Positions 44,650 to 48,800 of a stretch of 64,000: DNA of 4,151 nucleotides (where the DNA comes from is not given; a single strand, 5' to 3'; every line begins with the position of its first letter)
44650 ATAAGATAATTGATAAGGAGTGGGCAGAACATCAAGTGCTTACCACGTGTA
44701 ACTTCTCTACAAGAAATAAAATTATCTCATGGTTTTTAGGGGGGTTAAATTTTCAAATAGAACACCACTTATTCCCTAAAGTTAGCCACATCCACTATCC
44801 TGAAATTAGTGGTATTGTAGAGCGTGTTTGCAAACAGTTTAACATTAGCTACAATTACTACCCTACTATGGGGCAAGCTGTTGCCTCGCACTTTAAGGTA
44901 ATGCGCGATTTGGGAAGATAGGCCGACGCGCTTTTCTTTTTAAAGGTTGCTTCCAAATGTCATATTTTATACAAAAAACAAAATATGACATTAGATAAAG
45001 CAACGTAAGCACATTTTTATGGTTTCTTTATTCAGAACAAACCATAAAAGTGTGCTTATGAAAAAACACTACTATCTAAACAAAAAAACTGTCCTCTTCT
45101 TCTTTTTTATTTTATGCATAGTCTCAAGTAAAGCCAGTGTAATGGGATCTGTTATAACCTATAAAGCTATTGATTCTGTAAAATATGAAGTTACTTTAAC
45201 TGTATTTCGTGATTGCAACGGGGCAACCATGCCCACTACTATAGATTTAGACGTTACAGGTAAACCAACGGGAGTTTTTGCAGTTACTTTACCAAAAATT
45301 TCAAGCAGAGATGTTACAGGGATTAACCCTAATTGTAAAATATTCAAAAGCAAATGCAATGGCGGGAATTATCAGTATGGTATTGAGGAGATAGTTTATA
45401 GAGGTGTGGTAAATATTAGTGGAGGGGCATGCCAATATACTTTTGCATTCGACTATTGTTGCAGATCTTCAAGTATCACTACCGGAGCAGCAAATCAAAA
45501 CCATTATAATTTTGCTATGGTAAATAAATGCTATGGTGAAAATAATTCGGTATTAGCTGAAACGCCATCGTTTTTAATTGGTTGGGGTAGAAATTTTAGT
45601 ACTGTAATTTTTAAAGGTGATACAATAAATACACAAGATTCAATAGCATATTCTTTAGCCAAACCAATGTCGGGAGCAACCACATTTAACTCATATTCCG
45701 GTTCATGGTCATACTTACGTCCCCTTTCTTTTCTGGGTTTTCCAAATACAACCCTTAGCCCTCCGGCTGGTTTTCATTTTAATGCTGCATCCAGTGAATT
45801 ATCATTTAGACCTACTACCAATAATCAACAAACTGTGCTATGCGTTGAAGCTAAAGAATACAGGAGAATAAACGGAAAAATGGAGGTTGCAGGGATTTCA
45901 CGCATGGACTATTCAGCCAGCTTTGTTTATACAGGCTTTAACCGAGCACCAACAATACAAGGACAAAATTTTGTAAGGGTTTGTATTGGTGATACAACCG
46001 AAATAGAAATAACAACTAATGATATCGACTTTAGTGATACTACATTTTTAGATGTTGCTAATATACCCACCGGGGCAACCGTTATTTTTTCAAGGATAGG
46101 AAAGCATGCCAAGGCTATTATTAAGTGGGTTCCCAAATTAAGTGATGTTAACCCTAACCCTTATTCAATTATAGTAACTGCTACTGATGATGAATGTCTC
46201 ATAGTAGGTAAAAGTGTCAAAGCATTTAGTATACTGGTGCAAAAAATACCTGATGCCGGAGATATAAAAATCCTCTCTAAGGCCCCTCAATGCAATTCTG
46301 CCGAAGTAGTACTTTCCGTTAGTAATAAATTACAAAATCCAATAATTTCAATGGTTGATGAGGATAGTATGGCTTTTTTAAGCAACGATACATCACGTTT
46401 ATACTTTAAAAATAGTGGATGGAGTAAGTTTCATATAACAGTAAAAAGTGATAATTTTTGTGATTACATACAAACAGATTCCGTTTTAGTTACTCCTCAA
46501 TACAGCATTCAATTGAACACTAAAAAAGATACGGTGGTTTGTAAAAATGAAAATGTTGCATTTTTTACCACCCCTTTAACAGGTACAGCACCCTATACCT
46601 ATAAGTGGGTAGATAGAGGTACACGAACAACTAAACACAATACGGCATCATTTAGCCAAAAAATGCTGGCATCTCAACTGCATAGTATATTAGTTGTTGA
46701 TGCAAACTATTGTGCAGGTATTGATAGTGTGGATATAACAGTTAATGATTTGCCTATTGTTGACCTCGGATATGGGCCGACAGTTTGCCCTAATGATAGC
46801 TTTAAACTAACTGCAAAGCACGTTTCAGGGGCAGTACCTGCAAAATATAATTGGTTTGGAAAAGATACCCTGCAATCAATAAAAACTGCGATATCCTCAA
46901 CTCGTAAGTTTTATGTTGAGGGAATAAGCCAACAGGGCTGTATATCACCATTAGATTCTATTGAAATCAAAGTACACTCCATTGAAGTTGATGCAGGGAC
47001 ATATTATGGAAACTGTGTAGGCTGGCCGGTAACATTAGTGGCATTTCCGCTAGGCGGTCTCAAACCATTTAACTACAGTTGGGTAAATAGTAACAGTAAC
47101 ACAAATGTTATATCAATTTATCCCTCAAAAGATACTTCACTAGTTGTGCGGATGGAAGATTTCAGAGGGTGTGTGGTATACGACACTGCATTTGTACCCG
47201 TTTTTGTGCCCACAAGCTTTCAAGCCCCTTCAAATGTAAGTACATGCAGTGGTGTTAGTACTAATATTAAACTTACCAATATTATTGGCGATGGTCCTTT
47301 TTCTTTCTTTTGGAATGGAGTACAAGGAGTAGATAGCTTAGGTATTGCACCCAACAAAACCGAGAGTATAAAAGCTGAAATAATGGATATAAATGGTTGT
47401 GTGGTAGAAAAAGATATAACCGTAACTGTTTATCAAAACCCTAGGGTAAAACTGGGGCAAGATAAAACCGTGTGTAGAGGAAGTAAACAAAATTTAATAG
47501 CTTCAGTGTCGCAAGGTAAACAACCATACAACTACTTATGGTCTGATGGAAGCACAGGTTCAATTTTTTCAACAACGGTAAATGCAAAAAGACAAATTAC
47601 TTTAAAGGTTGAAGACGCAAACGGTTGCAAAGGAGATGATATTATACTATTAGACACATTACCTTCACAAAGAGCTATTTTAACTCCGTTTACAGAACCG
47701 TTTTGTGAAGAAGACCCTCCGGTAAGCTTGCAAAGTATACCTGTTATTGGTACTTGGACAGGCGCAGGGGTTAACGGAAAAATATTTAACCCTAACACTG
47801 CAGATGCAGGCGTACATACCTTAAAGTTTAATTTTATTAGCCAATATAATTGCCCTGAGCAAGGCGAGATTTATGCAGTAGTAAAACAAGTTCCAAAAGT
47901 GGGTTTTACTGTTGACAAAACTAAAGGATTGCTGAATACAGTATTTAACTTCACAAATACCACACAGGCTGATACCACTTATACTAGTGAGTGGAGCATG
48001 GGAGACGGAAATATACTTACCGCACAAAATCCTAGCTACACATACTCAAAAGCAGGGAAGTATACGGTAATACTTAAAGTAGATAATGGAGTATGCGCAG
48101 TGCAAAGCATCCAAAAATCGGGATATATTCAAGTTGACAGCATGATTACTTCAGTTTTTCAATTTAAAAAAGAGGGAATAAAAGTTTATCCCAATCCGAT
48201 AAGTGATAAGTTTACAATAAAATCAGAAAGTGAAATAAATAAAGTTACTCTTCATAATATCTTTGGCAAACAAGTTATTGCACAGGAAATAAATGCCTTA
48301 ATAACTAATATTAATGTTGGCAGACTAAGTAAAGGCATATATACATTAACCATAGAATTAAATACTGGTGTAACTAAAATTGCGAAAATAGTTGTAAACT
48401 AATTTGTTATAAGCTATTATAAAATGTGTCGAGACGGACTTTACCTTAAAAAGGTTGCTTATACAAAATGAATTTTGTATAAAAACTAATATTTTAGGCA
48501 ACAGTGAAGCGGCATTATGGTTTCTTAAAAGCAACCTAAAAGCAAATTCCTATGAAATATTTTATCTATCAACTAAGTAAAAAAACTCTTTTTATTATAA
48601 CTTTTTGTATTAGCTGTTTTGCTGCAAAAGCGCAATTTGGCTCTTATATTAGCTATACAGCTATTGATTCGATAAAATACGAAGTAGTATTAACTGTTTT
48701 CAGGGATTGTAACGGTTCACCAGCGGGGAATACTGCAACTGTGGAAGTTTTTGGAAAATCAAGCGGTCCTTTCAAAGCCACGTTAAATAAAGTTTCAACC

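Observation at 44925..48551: Duplicated intergenic element conserves an antisense-facing ECF-like promoter back-to-back with a sense motif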

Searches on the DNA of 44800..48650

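Call 74: search_rna_families(source=window, start=44800, end=48650, threshold=evalue, max_evalue=1)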
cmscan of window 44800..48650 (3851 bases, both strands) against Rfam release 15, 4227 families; matches with E-value up to 1: 4.
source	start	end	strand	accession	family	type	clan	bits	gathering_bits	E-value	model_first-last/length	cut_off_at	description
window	47891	48030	-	RF01488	rli49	Gene; sRNA;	-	35.4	40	0.00086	1-163/163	no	Listeria sRNA rli49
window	45003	45061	+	RF00650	mir-153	Gene; miRNA;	-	27.3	54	0.046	1-73/73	no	mir-153 microRNA precursor family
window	45004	45060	+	RF00743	mir-308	Gene; miRNA;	-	23.4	60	0.11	1-63/63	no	mir-308 microRNA precursor family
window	44942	45006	-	RF03566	mir-4875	Gene; miRNA;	-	22.8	90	0.28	1-73/73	no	mir-4875 microRNA precursor family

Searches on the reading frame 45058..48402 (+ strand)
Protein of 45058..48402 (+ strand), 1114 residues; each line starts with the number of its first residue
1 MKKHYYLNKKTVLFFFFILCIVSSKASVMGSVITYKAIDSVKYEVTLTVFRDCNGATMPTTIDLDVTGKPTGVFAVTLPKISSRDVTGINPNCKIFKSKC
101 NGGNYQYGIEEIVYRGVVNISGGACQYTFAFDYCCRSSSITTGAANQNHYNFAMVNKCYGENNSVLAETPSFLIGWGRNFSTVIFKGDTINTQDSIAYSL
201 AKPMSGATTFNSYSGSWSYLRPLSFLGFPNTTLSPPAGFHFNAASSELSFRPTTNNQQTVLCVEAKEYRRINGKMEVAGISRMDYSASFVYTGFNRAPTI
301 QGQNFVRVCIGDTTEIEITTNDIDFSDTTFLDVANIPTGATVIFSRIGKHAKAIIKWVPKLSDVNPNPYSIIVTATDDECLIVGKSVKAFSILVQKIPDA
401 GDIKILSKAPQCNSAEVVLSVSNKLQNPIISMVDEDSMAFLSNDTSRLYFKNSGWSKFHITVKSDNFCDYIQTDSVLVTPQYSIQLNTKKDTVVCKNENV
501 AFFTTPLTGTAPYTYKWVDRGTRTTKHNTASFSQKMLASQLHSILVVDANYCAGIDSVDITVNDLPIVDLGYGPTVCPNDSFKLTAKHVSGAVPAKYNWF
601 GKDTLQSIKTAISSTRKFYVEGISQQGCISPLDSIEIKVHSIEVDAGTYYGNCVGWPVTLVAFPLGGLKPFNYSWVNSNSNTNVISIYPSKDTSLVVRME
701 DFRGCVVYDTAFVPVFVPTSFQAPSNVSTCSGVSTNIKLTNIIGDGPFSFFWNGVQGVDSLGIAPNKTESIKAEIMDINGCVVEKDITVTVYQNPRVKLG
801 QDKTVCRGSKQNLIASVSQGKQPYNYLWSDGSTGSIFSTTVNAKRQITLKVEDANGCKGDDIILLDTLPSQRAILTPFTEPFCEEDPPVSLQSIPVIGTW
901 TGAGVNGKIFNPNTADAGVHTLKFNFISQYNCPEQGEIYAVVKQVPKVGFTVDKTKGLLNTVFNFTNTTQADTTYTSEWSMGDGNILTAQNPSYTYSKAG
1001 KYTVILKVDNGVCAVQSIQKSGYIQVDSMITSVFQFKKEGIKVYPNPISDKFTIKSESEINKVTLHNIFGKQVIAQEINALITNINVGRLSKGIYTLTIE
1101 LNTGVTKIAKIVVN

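Call 15: search_protein_families(library=pfam, proteins=[window:45058-48402:+])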
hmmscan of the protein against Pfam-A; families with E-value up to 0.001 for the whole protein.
window:45058-48402:+ (1114 aa): 4 families
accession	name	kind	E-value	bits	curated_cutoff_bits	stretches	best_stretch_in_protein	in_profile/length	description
PF18911.6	PKD_4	-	7.9e-13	48.7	27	1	960-1012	19-72/85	PKD domain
PF18962.6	Por_Secre_tail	-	2e-12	47.7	27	1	1043-1113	1-75/75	Secretion system C-terminal sorting domain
PF00801.26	PKD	-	7.1e-08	32.8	23.5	1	959-1016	13-73/80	PKD domain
PF19081.6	Ig_7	-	0.0008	20.1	27.3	0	574-639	10-82/84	Ig-like domain CHU_C associated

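Call 17: find_related_loci(query=A3, collection=genome_contigs, flank=10000)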
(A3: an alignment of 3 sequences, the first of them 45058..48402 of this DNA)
Query A3 (1114 aa) in genome_contigs; peptide patterns used: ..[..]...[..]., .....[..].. (x = any residue, [..] = any of these).
326 stretches matched a pattern; 4 encode a relative of the query (tblastn E <= 1e-3); 4 distinct loci.
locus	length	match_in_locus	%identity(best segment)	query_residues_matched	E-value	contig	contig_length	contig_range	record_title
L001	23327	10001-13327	44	1-1113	0e+0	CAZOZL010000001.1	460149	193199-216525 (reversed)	MAG TPA_asm: uncultured Burkholderiales bacterium isolate SRP215229_co1_118 genome assembly, contig: NODE_1_length_46014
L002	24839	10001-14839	43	1-1114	0e+0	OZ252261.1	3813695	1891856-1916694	MAG: Bacteroidia bacterium isolate 262bc621-8325-4328-846f-fe28d88a9426 genome assembly, chromosome: 1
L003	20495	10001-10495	29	946-1102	8e-8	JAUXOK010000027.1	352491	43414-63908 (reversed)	MAG: Bacteroidota bacterium isolate C10_concoct.bin.20 C10_k141_107228, whole genome shotgun sequence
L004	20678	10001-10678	43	948-1013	5e-7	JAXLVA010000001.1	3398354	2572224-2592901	MAG: Cytophagaceae bacterium isolate STL-BAC44 C1.194.fa-1, whole genome shotgun sequence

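Call 62: search_protein_families(library=ncbifam, proteins=[window:45058-48402:+], max_evalue=0.00001)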
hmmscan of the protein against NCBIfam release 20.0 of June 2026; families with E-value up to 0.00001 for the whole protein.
window:45058-48402:+ (1114 aa): 1 family
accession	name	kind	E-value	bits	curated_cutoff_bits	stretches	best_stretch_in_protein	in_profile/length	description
TIGR04183.1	Por_Secre_tail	domain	3.6e-09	36.5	23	1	1043-1114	1-72/72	T9SS type A sorting domain-containing protein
